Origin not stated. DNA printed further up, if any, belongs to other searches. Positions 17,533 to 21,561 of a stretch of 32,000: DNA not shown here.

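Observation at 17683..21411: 1242-aa GT-C-like membrane protein with lectin-like ectodomains and a second, C-terminal anchor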

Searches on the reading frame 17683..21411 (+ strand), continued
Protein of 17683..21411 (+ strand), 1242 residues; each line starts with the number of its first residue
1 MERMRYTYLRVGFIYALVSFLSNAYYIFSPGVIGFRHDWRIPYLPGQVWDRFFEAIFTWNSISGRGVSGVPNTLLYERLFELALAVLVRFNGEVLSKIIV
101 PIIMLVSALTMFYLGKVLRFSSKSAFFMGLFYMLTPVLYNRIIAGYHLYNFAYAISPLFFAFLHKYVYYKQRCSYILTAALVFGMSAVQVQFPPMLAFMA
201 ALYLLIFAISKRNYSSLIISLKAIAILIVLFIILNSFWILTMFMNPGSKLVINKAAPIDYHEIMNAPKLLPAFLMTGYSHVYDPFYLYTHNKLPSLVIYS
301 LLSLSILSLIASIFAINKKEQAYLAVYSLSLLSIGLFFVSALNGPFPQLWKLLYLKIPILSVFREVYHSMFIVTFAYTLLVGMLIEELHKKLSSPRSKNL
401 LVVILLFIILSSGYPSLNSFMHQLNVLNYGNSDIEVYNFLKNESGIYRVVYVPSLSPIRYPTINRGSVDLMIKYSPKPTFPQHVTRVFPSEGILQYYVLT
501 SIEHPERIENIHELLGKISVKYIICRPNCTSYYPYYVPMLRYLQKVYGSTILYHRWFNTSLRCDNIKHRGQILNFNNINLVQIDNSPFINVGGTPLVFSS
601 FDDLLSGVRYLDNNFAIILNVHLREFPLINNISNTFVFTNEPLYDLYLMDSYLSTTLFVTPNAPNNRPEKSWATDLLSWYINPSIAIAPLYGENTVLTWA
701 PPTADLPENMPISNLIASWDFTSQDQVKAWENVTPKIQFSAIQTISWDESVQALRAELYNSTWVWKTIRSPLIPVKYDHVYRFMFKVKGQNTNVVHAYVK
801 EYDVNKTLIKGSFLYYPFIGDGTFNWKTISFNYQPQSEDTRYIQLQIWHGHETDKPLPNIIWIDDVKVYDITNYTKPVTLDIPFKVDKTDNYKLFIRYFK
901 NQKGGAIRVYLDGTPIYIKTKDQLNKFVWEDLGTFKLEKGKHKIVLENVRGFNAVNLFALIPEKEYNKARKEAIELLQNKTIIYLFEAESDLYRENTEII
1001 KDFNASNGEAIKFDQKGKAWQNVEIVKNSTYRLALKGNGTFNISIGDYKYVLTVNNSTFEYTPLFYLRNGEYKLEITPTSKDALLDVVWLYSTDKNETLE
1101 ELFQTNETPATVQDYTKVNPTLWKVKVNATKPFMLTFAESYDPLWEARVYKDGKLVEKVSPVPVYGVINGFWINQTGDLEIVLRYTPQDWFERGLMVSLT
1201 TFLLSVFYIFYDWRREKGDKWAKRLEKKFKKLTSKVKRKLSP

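Call 46: find_related_loci(query=window:17683-21408:+, collection=genome_contigs, flank=10000)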
Query window:17683-21408:+ (1242 aa) in genome_contigs; peptide patterns used: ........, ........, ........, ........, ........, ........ (x = any residue, [..] = any of these).
22 stretches matched a pattern; 4 encode a relative of the query (tblastn E <= 1e-3); 3 distinct loci.
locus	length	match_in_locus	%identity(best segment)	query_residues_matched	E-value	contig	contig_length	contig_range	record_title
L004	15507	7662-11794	71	24-1240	0e+0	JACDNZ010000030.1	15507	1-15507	MAG: Thermosipho sp. (in: Bacteria) isolate GB_MAG8_064 c_000000002820, whole genome shotgun sequence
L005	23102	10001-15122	73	691-1239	0e+0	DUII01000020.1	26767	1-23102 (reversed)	MAG TPA_asm: Thermococcaceae archaeon isolate UBA12520 contig_631, whole genome shotgun sequence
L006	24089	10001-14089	42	26-1236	0e+0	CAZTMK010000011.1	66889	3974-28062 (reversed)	MAG TPA_asm: uncultured Thermoplasmatales archaeon isolate SRP323688_co1_285 genome assembly, contig: NODE_822_length_66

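Call 53: search_solved_structures(query=P0012, max_evalue=10, show_alignments=2)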
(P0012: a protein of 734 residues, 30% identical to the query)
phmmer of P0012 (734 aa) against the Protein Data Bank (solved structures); distinct sequences matched with E-value up to 10: 0.

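Call 67: search_dna_similar(query=window:17683-21408:+, collection=plasmids, mode=protein, max_evalue=0.01, max_rows=15)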
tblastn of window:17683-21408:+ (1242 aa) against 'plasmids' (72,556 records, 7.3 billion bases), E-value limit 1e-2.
Records with a match: 1; places in all: 1; records where one place covers at least 80% of the query: 1.
Best place of each record, by identity: <60% 1.
By first word of the organism name: Halobellus 1.
By predicted mobility (MOB-suite, as given by PLSDB): non-mobilizable 1.
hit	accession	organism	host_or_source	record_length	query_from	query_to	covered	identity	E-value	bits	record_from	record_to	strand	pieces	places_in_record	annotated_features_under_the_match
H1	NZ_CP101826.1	Halobellus ramosii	cell cuture,a brine sample of the ...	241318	13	1217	95%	28.0%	1e-104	468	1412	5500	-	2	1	DMT family transporter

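Call 68: get_annotated_region(hit=H1, flank=12000)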
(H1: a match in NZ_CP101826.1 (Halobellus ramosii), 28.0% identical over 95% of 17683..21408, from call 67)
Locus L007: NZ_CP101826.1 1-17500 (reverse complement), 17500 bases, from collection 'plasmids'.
description: Halobellus ramosii strain DSM 26177 plasmid unnamed1, complete sequence
organism: Halobellus ramosii (NCBI taxid 1379040)
taxonomy: Archaea; Euryarchaeota; Halobacteria; Halobacteriales; Haloferacaceae; Halobellus; Halobellus ramosii
host: -; source: cell cuture,a brine sample of the inland hypersaline lake Fuente de Piedra; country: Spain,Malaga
typing (MOB-suite, as given by PLSDB): non-mobilizable; mating-pair formation MPF_T
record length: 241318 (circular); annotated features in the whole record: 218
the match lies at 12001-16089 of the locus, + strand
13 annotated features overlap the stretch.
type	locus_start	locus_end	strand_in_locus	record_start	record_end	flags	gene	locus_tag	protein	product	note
CDS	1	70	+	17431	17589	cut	-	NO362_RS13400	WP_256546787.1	hypothetical protein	-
CDS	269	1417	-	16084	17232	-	-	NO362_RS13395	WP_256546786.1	transposase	-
CDS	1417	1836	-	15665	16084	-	tnpA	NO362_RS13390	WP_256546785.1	IS200/IS605 family transposase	-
CDS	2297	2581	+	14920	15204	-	-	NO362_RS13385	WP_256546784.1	hypothetical protein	-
CDS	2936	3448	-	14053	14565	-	-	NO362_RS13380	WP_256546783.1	metal-dependent hydrolase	-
CDS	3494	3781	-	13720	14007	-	-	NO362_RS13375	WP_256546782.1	HalOD1 output domain-containing protein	-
CDS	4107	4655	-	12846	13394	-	-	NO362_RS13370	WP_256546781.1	acetyltransferase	-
CDS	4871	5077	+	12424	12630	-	-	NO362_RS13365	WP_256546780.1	hypothetical protein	-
CDS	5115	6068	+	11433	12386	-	-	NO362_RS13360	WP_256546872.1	NAD-dependent epimerase/dehydratase family protein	-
CDS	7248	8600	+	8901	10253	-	-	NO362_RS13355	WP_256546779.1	IS4 family transposase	-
CDS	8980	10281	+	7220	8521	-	-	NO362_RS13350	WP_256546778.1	oligosaccharide flippase family protein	-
CDS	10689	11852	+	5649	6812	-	-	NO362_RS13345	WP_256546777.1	glycosyltransferase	-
CDS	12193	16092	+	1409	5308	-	-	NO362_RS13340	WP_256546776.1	DMT family transporter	GO:0055085 - transmembrane transport [Evidence IEA]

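Call 78: find_homologous_proteins(query=L007:12193-16089:+, max_evalue=1e-10)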
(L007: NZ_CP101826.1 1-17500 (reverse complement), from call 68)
Query L007:12193-16089:+ (1299 aa): 1 proteins with E <= 1e-10 among 8000 candidates.
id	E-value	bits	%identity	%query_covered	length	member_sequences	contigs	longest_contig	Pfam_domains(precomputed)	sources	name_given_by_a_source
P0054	0.0e+0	2955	100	100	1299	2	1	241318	-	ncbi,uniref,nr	ncbi:DMT family transporter [Halobellus inordinatus]|uniref:DMT family transporter n=1 Tax=Halobellu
